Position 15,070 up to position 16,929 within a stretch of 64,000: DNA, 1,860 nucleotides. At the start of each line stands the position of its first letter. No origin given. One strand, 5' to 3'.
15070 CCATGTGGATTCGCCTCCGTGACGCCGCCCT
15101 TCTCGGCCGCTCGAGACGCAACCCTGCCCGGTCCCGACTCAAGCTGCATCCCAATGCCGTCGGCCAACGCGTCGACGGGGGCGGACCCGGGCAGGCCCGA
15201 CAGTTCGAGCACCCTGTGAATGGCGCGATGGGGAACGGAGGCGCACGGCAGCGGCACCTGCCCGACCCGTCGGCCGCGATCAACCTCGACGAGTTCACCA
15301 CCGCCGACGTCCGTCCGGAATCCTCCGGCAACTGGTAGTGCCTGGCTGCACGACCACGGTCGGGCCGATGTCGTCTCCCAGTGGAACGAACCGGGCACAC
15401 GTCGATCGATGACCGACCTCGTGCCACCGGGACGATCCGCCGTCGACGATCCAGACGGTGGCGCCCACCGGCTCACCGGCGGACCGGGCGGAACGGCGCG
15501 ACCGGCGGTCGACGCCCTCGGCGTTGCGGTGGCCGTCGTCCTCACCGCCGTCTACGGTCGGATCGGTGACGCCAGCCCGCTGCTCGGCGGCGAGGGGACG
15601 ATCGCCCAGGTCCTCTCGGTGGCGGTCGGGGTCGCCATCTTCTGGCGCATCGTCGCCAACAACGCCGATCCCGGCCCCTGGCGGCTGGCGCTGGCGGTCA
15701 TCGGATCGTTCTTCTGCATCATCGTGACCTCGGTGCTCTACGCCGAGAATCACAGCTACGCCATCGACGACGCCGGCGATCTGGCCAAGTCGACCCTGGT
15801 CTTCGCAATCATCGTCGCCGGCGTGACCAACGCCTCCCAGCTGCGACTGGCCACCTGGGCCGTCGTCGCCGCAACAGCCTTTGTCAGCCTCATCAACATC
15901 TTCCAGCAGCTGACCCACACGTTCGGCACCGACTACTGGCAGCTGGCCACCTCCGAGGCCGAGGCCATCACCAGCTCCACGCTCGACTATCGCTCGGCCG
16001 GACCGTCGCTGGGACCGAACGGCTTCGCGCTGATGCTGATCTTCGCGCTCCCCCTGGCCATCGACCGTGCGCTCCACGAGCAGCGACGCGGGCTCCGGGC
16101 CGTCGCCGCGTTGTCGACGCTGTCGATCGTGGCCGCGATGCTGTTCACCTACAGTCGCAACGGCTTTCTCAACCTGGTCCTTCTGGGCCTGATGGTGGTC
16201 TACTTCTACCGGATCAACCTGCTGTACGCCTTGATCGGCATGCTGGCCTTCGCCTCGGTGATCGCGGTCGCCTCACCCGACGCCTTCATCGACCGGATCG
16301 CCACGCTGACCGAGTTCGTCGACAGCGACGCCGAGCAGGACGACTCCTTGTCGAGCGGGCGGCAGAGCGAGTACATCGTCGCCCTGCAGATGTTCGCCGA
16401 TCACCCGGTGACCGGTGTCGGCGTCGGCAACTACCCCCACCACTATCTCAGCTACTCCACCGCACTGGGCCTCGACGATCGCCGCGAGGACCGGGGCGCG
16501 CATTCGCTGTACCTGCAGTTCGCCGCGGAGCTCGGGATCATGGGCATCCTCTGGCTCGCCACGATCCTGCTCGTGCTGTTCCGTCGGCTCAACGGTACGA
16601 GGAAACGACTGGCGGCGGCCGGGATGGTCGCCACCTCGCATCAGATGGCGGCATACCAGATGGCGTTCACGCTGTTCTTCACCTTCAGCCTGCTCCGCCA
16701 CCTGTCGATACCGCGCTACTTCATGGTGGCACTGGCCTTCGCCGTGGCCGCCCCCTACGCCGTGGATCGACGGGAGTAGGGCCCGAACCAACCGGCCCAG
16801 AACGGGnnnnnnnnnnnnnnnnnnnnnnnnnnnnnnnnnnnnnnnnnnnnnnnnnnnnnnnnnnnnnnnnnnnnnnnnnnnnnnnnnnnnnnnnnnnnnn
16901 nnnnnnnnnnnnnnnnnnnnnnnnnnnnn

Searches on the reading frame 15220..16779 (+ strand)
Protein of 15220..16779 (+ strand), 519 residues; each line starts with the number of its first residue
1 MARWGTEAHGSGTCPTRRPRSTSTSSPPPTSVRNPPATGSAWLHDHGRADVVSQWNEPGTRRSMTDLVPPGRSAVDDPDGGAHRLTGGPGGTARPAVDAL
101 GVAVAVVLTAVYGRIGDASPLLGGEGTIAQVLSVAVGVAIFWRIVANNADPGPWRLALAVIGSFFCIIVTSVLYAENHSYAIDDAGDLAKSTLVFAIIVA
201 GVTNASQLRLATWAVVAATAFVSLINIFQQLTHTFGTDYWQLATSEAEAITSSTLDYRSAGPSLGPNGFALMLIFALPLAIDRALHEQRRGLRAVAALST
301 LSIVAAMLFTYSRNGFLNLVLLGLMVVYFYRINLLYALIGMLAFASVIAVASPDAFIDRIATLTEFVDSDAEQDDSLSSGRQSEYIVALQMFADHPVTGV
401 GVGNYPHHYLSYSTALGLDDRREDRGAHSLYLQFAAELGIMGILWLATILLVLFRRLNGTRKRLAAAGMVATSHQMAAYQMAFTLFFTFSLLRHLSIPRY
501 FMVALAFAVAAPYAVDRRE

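Call 99: search_protein_families(library=pfam, proteins=[window:15220-16779:+], max_evalue=0.00001)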
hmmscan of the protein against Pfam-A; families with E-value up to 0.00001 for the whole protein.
window:15220-16779:+ (519 aa): 1 family
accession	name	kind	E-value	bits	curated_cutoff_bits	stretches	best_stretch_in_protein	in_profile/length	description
PF04932.20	Wzy_C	-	1.6e-23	83.6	31.7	1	300-444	3-146/149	O-Antigen ligase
